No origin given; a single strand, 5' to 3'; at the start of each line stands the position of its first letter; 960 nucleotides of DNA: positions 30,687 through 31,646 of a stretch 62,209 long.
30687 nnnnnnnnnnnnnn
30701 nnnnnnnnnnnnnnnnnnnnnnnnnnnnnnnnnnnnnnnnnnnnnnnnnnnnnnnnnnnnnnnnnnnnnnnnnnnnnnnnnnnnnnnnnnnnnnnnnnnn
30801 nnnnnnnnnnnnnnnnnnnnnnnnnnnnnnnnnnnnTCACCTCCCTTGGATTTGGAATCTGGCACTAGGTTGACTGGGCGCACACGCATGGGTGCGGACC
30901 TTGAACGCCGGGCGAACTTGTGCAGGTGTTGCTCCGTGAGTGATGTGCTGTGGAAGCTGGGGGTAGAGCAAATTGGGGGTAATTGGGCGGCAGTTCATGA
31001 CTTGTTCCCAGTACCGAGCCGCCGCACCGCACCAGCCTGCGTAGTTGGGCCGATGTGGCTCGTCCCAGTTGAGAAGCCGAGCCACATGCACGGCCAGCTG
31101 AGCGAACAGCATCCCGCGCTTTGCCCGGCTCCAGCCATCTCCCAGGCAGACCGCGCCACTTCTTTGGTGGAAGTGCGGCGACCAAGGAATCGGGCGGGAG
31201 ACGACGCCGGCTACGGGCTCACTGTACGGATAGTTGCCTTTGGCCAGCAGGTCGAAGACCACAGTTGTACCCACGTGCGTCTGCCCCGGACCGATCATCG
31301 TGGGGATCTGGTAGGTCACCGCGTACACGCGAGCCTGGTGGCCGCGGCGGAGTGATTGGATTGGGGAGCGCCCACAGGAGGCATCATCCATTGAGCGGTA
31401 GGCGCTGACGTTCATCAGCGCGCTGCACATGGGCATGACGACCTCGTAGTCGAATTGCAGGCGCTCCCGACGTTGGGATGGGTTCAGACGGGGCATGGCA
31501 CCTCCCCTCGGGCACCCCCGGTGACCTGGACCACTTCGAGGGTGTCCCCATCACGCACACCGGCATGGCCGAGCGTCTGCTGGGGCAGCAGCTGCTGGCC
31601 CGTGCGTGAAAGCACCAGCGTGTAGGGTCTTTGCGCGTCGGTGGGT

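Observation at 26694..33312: E1 / ubiquitin-like / E2 / JAB cassette translationally chained to a DNA-transfer module (membrane protein, TraD/FtsK-like ATPase, Zn-ribbon, replication-relaxation)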

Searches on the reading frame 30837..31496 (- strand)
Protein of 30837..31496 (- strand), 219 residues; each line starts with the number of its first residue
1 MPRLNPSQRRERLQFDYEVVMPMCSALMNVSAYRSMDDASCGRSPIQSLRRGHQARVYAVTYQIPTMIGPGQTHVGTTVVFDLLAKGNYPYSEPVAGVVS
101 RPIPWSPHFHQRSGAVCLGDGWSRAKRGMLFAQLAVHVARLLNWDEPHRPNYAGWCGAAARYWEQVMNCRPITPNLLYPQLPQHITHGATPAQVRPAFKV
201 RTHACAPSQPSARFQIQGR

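Call 3: search_protein_families(library=pfam, proteins=[window:30837-31496:-], max_evalue=0.1)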
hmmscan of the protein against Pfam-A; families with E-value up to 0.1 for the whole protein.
window:30837-31496:- (219 aa): 0 families

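Call 4: search_protein_families(library=padloc, proteins=[window:30837-31496:-], max_evalue=0.1)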
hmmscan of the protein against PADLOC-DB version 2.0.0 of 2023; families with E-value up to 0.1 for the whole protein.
window:30837-31496:- (219 aa): 1 family
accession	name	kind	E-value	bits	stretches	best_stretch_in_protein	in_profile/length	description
PDLC00861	E2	-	0.0038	14.7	1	87-118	64-96/232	E2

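Call 9: find_homologous_proteins(query=window:30840-31496:-, max_evalue=0.001)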
Query window:30840-31496:- (219 aa): 13 proteins with E <= 0.001 among 97 candidates.
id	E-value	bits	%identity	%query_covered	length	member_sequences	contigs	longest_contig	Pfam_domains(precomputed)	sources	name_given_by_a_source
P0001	1.4e-149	514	100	100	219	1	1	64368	-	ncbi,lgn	-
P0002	1.1e-53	200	48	90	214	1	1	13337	-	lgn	-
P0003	3.6e-50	189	48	86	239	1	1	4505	-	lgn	-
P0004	4.4e-48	182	47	84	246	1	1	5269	-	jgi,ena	-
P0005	9.8e-48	181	47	88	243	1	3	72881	-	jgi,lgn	jgi:hypothetical protein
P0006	4.0e-47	179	48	86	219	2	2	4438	-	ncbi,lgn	-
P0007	1.5e-43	167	42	100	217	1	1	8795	-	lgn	-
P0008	3.0e-43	166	45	86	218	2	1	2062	-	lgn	-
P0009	8.4e-43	165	44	87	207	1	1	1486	-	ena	-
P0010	1.9e-42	163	47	83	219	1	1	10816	-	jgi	jgi:hypothetical protein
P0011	4.4e-39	152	40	97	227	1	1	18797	-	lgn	-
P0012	4.8e-39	152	43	84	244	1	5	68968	-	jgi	jgi:hypothetical protein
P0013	9.1e-39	151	39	99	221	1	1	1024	-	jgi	-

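Call 11: find_encoding_contigs(protein=P0005, flank=10000, max_places=3)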
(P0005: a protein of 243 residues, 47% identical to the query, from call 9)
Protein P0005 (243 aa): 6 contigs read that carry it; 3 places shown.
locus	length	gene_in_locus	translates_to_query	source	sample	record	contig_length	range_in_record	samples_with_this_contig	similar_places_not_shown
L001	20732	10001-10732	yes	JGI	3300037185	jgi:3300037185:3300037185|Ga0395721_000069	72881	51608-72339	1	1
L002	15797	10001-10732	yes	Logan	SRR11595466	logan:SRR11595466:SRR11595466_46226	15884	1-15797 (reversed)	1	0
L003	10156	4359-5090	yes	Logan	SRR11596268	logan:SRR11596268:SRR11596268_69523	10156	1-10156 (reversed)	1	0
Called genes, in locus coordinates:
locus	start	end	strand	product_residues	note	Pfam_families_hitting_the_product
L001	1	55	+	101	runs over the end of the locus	-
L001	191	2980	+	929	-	PF12705:PDDEXK_1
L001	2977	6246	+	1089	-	PF00580:UvrD-helicase, PF13245:AAA_19, PF13361:UvrD_C, PF13538:UvrD_C_2 (faint), PF12705:PDDEXK_1 (weak)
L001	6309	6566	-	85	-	PF11074:DUF2779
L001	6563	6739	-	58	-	-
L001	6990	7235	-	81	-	-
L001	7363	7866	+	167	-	-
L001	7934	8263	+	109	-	-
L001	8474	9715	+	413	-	PF00899:ThiF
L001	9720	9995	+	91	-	-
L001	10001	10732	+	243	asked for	-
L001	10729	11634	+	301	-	-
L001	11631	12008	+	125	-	-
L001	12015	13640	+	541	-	-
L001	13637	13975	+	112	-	-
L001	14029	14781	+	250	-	PF13814:Replic_Relax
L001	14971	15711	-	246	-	PF01048:PNP_UDP_1 (weak)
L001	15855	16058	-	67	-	-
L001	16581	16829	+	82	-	-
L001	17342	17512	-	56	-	-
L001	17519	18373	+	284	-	-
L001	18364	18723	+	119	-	-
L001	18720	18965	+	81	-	PF12728:HTH_17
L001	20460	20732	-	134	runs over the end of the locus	PF02629:CoA_binding (weak), PF13380:CoA_binding_2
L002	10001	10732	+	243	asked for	-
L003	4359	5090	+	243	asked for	-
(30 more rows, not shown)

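Call 12: find_encoding_contigs(protein=P0012, flank=10000, max_places=3)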
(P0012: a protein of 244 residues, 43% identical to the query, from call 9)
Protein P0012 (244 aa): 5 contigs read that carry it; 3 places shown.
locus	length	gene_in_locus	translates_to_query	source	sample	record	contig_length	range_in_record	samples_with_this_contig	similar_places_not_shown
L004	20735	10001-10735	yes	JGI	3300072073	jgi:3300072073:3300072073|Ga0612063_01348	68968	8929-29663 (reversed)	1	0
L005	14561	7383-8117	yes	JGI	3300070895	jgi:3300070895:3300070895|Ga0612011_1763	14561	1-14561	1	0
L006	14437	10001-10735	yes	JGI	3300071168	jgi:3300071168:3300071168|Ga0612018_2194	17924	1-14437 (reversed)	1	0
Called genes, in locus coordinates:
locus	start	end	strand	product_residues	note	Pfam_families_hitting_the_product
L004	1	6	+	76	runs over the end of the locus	-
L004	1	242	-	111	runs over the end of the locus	-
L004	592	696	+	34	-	-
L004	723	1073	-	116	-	PF18480:DUF5615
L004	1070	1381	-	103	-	PF04255:DUF433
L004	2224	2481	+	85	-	-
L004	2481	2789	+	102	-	PF05016:ParE_toxin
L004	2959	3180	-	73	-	-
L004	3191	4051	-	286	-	-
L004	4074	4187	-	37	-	-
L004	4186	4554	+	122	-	-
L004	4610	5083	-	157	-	PF24735:DUF7686, PF24828:DUF7713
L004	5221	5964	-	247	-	PF08713:DNA_alkylation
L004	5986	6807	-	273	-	-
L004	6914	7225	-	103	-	-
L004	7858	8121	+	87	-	-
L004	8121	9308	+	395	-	PF00899:ThiF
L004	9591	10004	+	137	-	-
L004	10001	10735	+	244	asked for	-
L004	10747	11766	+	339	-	PF01398:JAB (faint), PF14464:Prok-JAB (weak)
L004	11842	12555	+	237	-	PF07505:DUF5131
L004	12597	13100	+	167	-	-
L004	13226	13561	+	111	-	-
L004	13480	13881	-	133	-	-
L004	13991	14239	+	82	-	PF04255:DUF433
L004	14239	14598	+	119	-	PF18478:PIN_10, PF18480:DUF5615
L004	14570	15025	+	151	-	-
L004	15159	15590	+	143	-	PF13683:rve_3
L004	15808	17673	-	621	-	PF01011:PQQ (faint), PF13360:PQQ_2 (weak)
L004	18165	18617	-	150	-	PF01797:Y1_Tnp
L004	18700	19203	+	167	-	-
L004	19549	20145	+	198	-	PF07638:Sigma70_ECF, PF13384:HTH_23 (faint), PF08281:Sigma70_r4_2 (weak)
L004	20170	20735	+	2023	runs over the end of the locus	PF00069:Pkinase, PF07714:PK_Tyr_Ser-Thr, PF24814:WD40_Prp19, PF23381:Beta-prop_IFT122_1st, PF25174:Beta-prop_THOC3, PF25174:Beta-prop_THOC3, PF25173:Beta-prop_WDR3_1st, PF23381:Beta-prop_IFT122_1st, +47 more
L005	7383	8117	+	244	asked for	-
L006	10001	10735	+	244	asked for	-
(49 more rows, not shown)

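Call 13: find_encoding_contigs(protein=P0002, flank=10000, max_places=2)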
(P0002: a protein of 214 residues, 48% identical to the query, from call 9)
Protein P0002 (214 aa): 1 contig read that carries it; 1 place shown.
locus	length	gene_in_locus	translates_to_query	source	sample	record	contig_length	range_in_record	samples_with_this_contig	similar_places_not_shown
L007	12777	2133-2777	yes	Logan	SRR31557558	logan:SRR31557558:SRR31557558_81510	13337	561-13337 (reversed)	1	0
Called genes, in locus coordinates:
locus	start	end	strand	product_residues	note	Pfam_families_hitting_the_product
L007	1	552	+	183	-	?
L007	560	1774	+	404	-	PF00899:ThiF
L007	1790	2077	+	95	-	-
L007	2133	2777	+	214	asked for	-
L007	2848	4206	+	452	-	PF01398:JAB (weak), PF14464:Prok-JAB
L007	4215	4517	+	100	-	-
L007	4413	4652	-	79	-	-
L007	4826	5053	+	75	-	-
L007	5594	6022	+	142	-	-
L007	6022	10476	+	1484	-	PF13191:AAA_16 (weak)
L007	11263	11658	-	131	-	-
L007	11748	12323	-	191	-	PF04542:Sigma70_r2, PF08281:Sigma70_r4_2, PF04545:Sigma70_r4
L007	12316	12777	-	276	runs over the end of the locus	-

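Call 14: find_encoding_contigs(protein=P0011, flank=10000, max_places=2)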
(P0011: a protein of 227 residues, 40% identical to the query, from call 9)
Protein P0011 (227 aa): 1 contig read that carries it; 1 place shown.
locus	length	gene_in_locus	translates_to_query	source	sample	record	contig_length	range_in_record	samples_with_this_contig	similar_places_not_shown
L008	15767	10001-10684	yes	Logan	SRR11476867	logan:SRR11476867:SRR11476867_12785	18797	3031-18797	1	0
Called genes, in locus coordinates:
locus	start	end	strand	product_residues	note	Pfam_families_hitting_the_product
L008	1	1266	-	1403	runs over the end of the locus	-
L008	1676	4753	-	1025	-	PF12770:CHAT (weak)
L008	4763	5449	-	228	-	-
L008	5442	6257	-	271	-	-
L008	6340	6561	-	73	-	-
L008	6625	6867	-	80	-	-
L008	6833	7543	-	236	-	-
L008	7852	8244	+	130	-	-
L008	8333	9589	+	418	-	PF00899:ThiF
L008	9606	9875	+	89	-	-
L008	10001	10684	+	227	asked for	-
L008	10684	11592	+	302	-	-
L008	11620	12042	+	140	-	-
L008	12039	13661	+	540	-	PF13401:AAA_22 (faint)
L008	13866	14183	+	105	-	-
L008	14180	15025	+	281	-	PF13814:Replic_Relax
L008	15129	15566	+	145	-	-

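Call 15: find_encoding_contigs(protein=P0010, flank=10000, max_places=2)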
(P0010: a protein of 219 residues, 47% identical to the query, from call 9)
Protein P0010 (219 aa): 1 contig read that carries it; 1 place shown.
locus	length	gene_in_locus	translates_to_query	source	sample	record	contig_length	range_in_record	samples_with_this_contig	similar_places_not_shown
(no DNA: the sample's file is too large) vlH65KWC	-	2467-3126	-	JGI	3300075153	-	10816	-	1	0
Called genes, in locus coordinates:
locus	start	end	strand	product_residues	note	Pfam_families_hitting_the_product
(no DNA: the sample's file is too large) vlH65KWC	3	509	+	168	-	?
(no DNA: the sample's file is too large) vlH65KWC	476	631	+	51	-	-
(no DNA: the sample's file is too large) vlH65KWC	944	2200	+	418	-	PF00899:ThiF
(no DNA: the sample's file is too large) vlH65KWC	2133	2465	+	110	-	-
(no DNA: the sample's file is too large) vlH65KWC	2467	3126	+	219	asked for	-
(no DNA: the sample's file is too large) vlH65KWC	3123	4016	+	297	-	-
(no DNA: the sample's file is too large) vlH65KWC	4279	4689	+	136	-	-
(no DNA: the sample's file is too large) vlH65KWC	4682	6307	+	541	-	-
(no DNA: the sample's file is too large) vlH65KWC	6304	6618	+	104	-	-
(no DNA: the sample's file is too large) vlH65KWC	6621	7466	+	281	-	PF13814:Replic_Relax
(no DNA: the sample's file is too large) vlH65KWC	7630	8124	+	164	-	-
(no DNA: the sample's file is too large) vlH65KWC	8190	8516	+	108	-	-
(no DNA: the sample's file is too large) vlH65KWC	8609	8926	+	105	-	-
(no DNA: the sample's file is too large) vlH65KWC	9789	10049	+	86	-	PF12728:HTH_17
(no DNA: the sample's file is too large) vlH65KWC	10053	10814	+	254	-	?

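Call 16: find_encoding_contigs(protein=P0007, flank=10000, max_places=2)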
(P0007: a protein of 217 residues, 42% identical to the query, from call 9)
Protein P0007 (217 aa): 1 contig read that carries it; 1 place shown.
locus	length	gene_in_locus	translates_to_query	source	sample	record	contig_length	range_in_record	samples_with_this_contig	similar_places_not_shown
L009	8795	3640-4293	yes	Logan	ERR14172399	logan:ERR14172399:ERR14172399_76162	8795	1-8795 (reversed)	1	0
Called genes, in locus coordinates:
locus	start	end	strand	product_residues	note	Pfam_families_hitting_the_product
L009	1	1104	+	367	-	?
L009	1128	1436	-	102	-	-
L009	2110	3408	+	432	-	PF00899:ThiF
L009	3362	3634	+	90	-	-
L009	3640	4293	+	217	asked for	-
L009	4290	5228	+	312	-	PF14464:Prok-JAB (weak)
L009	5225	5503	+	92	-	-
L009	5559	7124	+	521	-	-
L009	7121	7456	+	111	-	-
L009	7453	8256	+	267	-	PF13814:Replic_Relax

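Call 17: find_encoding_contigs(protein=P0001, flank=1000, max_places=2)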
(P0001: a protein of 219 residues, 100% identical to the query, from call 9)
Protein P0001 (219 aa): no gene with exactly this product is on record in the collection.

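Call 25: search_solved_structures(query=A1, max_evalue=10, show_alignments=2)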
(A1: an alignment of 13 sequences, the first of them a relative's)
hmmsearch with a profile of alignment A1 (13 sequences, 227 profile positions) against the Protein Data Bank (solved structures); distinct sequences matched with E-value up to 10: 13.
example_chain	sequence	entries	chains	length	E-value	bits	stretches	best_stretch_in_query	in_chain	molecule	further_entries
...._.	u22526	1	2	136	0.0059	19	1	87-120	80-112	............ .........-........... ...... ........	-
2mt6_A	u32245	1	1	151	0.0073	18.7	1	87-120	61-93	Ubiquitin-conjugating enzyme E2 W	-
2bep_A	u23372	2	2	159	0.055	15.8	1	88-152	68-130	UBIQUITIN-CONJUGATING ENZYME E2-25 KDA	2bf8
6if1_A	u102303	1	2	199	0.065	15.6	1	88-153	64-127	Ubiquitin-conjugating enzyme E2 K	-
7myh_A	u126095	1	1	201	0.066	15.6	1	88-153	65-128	Ubiquitin-conjugating enzyme E2 K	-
3k9o_A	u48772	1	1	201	0.066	15.6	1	88-153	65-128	Ubiquitin-conjugating enzyme E2 K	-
1yla_A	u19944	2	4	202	0.066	15.6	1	88-153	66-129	Ubiquitin-conjugating enzyme E2-25 kDa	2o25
3k9p_A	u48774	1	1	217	0.072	15.5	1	88-153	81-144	Ubiquitin-conjugating enzyme E2 K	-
3e46_A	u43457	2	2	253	0.091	15.1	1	88-153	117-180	Ubiquitin-conjugating enzyme E2-25 kDa | Ubiquitin-conjugating enzyme E2 K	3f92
2f4z_A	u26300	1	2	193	0.25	13.7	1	79-119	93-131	TgTwinScan_2721 - E2 domain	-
8a58_A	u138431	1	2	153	0.44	12.9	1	87-117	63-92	Ubiquitin-conjugating enzyme E2 W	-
2pwq_A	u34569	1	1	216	1.2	11.5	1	88-120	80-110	Ubiquitin conjugating enzyme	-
2h2y_A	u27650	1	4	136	1.8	10.8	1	69-122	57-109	Ubiquitin-conjugating enzyme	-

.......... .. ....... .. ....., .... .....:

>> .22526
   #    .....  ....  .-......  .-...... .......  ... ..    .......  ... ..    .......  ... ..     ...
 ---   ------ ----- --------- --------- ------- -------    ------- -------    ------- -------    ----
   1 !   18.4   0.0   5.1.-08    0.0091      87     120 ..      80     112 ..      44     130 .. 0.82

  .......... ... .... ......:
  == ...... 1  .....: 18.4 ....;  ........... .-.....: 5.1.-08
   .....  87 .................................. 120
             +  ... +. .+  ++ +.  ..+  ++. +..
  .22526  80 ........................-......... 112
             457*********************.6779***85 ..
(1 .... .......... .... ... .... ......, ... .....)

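Call 27: search_protein_families(library=ncbifam, proteins=[window:30837-31496:-], max_evalue=0.1)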
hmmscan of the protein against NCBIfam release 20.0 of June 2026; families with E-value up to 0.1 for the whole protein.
window:30837-31496:- (219 aa): 0 families

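Call 29: predict_structure(alignment_id=A1)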
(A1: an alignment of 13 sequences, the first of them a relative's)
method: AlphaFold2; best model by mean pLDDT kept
length: 219 residues; sequences in the alignment: 13
mean_pLDDT: 85.3   pTM: 0.83
mean pLDDT of the five models: 85.3, 84.6, 84.2, 83.4, 83.0
residues with pLDDT >= 90: 149; 70-90: 35; 50-70: 10; < 50: 25
segments of 3 or more residues with pLDDT < 50: 189-194, 202-219
pLDDT, mean of each block of 10 residues (from residue 1): 88 95 96 97 96 98 97 97 93 95 96 92 80 95 90 85 95 94 70 50 43 31
secondary structure, 60 per line:
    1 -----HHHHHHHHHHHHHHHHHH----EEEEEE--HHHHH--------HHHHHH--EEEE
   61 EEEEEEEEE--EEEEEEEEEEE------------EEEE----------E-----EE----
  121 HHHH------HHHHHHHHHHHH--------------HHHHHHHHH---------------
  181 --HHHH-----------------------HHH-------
elements in order: H6-23 E28-33 H36-40 H49-54 E57-69 E72-82 E95-98 H121-124 H131-142 H157-165 H183-186

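Call 34: fold_search(model_id=the predicted structure, library=pdb)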
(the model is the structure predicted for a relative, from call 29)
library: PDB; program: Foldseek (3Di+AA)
matches with E <= 10: 459; with E <= 0.001: 14
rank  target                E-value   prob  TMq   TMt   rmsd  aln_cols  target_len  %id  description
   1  6mj9                  1.2e-04  1.00  0.49  0.71   4.3       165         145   14  CRYSTAL STRUCTURE OF UBIQUITIN-CONJUGATING ENZYME FROM NAEGLERIA FOWLERI, APO FORM (released 2018-10-10)
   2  7w75_B                1.3e-04  1.00  0.45  0.61   4.8       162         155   14  Crystal structure of the K. lactis Bre1 RBD in complex with Rad6, crystal form I (released 2023-03-29)
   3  2e2c                  2.2e-04  1.00  0.46  0.63   4.2       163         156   15  E2-C, AN UBIQUITIN CONJUGATING ENZYME REQUIRED FOR THE DESTRUCTION OF MITOTIC CYCLINS (released 1999-01-27)
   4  2ybf_A                4.9e-04  1.00  0.45  0.63   4.6       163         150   13  Complex of Rad18 (Rad6 binding domain) with Rad6b (released 2011-04-20)
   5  1yf9_A                5.6e-04  1.00  0.43  0.56   5.1       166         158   18  Structural analysis of Leishmania major ubiquitin conjugating enzyme E2 (released 2005-02-22)
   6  4jue_A                6.4e-04  1.00  0.47  0.61   4.8       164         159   14  Crystal structure of Plasmodium falciparum ubiquitin conjugating enzyme UBC9 (released 2013-08-21)
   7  2yb6                  6.8e-04  1.00  0.48  0.67   4.4       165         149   16  Native human Rad6 (released 2011-04-20)
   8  6zm3_AAA              6.8e-04  1.00  0.42  0.59   5.2       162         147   17  The structure of an E2 ubiquitin-conjugating complex (UBC2-UEV1) essential for Leishmania amastigote differentiation (released 2020-07-22)
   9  6cyo                  8.7e-04  1.00  0.45  0.61   4.6       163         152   15  Crystal structure of human UBE2A (RAD6A) (released 2018-12-12)
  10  1yrv                  9.3e-04  1.00  0.45  0.61   4.9       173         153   14  Novel Ubiquitin-Conjugating Enzyme (released 2005-03-22)
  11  1yf9_B                9.3e-04  1.00  0.42  0.54   5.3       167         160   19  Structural analysis of Leishmania major ubiquitin conjugating enzyme E2 (released 2005-02-22)
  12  1z3d                  9.9e-04  1.00  0.45  0.62   4.8       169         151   15  Protein crystal growth improvement leading to the 2.5A crystallographic structure of ubiquitin-conjugating enzyme (ubc-1 (released 2005-03-22)
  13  2eke_A                9.9e-04  1.00  0.45  0.60   5.0       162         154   15  Structure of a SUMO-binding-motif mimic bound to Smt3p-Ubc9p: conservation of a noncovalent Ubiquitin-like protein-E2  (released 2007-05-29)
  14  1yf9_C                9.9e-04  1.00  0.41  0.53   5.1       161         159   19  Structural analysis of Leishmania major ubiquitin conjugating enzyme E2 (released 2005-02-22)
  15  8btl_C                1.1e-03  1.00  0.47  0.64   4.6       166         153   14  Crystal structure of a complex between the E2 conjugating enzyme UBE2A and the E3 ligase module from UBR4 (released 2023-12-13)
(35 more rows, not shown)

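Call 39: list_cluster_members(proteins=[P0001, P0006, P0014, P0033, P0048, P0055, P0040, P0036])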
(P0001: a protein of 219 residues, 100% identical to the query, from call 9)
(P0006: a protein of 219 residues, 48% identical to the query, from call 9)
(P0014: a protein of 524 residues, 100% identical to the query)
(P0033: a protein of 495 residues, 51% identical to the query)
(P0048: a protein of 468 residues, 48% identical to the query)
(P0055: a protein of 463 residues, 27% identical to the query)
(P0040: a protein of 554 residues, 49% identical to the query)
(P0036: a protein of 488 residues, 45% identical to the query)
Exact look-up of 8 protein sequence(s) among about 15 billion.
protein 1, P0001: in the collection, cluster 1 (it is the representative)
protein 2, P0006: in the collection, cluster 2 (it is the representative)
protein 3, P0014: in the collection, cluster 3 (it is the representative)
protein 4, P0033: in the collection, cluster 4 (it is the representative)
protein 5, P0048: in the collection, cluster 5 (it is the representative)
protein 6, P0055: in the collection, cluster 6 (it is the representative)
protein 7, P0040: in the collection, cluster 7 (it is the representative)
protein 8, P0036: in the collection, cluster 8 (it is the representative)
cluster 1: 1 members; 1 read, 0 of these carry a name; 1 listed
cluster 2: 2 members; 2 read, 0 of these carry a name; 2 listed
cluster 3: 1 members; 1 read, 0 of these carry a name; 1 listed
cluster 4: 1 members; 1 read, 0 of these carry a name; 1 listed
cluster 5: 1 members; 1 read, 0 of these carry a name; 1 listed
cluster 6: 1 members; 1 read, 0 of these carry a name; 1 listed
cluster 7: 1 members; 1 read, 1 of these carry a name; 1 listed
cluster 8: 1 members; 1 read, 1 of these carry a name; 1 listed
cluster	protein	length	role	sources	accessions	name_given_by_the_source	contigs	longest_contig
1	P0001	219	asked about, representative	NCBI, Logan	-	-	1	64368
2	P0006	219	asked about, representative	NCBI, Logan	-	-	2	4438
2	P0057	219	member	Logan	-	-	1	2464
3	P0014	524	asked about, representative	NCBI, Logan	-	-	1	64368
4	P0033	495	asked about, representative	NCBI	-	-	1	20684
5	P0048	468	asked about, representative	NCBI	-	-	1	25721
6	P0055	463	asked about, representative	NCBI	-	-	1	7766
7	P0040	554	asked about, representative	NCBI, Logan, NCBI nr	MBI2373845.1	MAG: hypothetical protein HYV07_07600 [Deltaproteobacteria bacterium] | hypothetical protein [Deltaproteobacteria bacterium]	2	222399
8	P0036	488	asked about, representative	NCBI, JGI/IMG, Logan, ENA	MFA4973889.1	MAG: hypothetical protein WC683_14855 [bacterium]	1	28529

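Call 75: search_protein_representatives(alignment_id=A1)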
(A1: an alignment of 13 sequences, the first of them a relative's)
Query: 13 sequences, 227 profile positions. Proteins with E-value up to 0.001 (for the whole library): 221; up to 1e-10: 173; up to 1e-30: 112. The best 150 are listed.
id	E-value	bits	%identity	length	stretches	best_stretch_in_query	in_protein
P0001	6.1e-91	320.0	-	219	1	1-218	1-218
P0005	1.8e-87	308.6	-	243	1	1-218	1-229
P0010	1.4e-86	305.6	-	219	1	2-220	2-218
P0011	3.2e-80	284.9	-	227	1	3-225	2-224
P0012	5.1e-79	280.9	-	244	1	3-223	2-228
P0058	5.5e-73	261.2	-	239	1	1-209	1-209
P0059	6.1e-72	257.8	-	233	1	1-203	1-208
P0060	6.2e-72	257.8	-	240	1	1-219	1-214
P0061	2.0e-70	252.8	-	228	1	1-210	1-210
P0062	2.1e-70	252.8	-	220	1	1-218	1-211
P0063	2.6e-70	252.5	-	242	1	1-217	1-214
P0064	3.9e-70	251.9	-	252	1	3-217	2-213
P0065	6.0e-69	248.0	-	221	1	1-203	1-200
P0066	2.9e-68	245.8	-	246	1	7-194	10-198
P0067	1.5e-67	243.5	-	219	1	4-204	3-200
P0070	4.5e-67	241.9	-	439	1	4-197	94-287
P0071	8.0e-65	234.5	-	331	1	2-202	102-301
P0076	1.1e-63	230.8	-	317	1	1-203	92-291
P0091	6.2e-58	212.0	-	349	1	1-189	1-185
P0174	7.9e-28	113.5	-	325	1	11-140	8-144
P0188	8.4e-22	93.8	-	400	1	4-185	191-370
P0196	1.2e-20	90.0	-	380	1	32-183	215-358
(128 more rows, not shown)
